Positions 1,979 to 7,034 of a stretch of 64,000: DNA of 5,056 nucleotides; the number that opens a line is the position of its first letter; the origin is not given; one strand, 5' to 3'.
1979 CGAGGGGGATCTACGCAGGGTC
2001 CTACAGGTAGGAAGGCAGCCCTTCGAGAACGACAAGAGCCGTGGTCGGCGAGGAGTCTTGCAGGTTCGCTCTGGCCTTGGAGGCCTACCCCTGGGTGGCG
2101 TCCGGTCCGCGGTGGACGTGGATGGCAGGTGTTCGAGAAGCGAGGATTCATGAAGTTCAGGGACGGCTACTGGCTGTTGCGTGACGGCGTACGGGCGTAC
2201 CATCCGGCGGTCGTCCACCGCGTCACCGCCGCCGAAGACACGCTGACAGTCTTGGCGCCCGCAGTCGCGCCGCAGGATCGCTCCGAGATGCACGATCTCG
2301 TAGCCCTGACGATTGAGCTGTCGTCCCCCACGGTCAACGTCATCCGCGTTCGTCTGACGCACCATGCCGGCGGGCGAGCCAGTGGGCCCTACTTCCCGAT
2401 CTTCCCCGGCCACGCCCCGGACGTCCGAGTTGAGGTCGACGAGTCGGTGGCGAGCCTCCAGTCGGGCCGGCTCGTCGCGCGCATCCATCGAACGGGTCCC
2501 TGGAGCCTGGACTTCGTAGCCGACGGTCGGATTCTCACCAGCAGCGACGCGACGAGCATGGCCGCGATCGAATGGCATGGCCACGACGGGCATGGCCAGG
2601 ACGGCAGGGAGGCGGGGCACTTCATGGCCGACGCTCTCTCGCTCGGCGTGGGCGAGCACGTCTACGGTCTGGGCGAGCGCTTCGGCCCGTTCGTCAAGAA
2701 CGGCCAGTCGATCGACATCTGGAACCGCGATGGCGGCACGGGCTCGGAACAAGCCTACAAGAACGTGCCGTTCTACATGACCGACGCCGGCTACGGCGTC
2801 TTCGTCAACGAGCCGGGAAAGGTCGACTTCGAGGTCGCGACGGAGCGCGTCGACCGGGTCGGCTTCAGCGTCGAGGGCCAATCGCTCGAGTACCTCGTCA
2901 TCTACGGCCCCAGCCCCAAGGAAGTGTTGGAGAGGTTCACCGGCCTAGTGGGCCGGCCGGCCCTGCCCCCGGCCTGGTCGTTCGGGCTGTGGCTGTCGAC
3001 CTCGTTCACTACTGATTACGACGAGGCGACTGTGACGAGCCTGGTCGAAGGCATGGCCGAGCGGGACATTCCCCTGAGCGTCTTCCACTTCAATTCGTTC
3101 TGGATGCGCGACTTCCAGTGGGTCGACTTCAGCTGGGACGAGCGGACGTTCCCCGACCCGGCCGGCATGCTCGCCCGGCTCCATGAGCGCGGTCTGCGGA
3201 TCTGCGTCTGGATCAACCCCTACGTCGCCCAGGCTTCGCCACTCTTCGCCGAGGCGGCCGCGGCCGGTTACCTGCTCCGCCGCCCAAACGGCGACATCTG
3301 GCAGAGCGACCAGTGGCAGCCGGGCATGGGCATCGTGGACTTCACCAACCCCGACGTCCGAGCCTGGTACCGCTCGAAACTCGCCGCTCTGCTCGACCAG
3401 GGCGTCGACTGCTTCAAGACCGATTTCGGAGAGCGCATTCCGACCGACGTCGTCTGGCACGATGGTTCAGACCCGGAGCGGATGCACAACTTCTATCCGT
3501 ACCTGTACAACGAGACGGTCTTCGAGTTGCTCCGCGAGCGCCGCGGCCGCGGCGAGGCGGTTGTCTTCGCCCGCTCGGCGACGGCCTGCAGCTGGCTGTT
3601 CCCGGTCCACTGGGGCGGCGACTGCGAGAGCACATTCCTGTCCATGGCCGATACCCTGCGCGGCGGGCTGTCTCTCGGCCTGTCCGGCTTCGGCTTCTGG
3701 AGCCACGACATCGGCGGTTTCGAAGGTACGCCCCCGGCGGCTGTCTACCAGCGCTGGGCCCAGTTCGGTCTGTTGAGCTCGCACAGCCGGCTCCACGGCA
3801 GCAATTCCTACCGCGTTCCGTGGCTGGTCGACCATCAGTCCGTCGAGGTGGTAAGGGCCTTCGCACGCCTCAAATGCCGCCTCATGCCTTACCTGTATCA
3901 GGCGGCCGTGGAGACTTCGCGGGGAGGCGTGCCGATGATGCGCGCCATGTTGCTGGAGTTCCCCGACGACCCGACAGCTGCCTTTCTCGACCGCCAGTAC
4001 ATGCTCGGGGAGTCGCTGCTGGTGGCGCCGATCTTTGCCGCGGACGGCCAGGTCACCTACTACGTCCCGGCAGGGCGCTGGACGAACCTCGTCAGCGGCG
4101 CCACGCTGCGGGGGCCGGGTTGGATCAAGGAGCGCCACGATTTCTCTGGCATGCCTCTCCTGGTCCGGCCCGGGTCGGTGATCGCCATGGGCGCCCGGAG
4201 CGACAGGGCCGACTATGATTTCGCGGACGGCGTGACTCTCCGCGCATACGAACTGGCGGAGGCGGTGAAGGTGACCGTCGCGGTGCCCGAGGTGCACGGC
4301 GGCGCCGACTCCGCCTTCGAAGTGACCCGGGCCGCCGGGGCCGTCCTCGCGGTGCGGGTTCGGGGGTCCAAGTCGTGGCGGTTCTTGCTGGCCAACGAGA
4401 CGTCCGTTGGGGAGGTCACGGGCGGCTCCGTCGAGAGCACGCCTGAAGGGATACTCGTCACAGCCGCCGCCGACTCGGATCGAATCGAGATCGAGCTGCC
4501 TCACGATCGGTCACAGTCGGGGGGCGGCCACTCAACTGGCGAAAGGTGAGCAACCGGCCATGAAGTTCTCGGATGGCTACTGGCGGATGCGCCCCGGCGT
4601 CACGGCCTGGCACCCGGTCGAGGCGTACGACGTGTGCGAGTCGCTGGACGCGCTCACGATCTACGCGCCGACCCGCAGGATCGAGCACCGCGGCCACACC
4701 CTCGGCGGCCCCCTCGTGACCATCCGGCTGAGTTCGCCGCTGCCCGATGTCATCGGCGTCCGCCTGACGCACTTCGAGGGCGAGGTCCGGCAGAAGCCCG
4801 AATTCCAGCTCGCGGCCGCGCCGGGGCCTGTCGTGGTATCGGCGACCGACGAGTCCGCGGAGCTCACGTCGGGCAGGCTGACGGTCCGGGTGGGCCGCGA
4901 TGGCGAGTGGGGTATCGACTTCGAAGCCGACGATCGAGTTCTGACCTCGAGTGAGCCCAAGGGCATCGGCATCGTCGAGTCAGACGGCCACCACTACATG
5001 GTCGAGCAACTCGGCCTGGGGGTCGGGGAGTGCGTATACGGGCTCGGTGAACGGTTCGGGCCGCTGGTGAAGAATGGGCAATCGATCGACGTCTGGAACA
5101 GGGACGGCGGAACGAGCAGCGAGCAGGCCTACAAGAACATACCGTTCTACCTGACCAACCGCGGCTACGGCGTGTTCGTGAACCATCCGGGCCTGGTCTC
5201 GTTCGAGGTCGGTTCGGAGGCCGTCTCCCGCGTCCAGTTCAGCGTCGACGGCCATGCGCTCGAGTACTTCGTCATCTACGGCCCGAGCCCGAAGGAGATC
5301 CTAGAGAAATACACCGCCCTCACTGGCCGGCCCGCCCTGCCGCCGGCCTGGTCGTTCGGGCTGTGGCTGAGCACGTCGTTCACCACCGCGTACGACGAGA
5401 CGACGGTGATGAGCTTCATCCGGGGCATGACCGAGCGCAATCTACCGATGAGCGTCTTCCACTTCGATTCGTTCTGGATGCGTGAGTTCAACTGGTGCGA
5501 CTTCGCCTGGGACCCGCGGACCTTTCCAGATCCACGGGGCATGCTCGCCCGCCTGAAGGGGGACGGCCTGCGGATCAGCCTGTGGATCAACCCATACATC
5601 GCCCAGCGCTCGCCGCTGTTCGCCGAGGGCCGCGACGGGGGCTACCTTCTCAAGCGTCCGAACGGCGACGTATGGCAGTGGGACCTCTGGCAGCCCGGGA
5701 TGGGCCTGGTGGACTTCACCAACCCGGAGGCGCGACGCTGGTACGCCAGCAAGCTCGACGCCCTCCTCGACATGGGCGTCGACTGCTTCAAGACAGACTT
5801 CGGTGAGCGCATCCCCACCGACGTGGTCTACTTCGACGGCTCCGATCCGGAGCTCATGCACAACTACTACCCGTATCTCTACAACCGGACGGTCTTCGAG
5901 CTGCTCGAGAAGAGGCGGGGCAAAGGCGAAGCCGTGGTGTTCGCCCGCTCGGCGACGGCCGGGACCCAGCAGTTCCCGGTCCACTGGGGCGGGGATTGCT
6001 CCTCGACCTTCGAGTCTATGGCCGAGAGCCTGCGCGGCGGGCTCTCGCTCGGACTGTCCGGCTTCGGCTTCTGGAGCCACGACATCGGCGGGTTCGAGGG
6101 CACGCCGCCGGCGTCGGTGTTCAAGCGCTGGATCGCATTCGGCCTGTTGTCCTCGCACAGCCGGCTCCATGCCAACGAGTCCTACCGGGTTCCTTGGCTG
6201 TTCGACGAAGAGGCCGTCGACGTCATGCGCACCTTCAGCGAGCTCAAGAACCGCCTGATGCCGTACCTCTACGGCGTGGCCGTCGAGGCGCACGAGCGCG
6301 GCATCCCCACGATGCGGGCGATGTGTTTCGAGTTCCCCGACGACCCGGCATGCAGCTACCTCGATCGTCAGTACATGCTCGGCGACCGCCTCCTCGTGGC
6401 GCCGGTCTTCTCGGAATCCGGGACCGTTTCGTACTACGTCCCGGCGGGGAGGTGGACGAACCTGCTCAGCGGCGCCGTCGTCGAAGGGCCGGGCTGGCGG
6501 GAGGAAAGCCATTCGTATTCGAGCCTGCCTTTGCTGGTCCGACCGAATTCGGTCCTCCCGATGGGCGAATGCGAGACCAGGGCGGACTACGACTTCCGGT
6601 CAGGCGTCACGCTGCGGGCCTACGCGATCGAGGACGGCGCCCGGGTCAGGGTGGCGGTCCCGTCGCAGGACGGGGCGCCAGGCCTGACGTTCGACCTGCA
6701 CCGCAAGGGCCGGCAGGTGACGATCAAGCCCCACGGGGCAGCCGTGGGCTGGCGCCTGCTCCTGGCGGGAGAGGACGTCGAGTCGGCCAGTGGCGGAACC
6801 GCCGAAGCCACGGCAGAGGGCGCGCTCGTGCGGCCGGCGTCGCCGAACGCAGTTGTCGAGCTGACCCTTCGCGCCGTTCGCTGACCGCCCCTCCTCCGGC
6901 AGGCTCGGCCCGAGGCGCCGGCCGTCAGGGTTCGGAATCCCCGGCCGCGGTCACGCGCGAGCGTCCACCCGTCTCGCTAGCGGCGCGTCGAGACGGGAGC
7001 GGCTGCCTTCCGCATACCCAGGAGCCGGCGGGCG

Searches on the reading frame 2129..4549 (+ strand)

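Call 60: search_protein_families(library=pfam, proteins=[window:2129-4549:+], max_evalue=0.0001)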
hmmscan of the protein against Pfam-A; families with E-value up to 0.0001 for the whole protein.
window:2129-4549:+ (806 aa): 3 families
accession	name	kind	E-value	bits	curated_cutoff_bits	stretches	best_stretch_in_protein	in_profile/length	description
PF01055.32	Glyco_hydro_31_2nd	-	5.6e-93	312.3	23.5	1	277-591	1-327/328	Glycosyl hydrolases family 31 TIM-barrel domain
PF13802.12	Gal_mutarotas_2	-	3.9e-31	109.2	27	1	62-235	2-184/184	Glycosyl hydrolase 31 N-terminal galactose mutarotase-like domain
PF21365.3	Glyco_hydro_31_3rd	-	9.5e-22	77.7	24.4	1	600-685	1-87/87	Glycosyl hydrolase family 31 C-terminal domain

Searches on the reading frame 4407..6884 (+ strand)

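Call 60: search_protein_families(library=pfam, proteins=[window:4407-6884:+], max_evalue=0.0001)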
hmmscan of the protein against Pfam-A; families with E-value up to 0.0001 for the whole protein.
window:4407-6884:+ (825 aa): 3 families
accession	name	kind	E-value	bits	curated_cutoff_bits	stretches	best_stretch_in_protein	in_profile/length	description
PF01055.32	Glyco_hydro_31_2nd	-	4.6e-97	325.7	23.5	1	309-622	1-326/328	Glycosyl hydrolases family 31 TIM-barrel domain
PF13802.12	Gal_mutarotas_2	-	6.8e-29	101.9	27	1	106-266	2-183/184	Glycosyl hydrolase 31 N-terminal galactose mutarotase-like domain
PF21365.3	Glyco_hydro_31_3rd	-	2.2e-22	79.8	24.4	1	632-717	1-87/87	Glycosyl hydrolase family 31 C-terminal domain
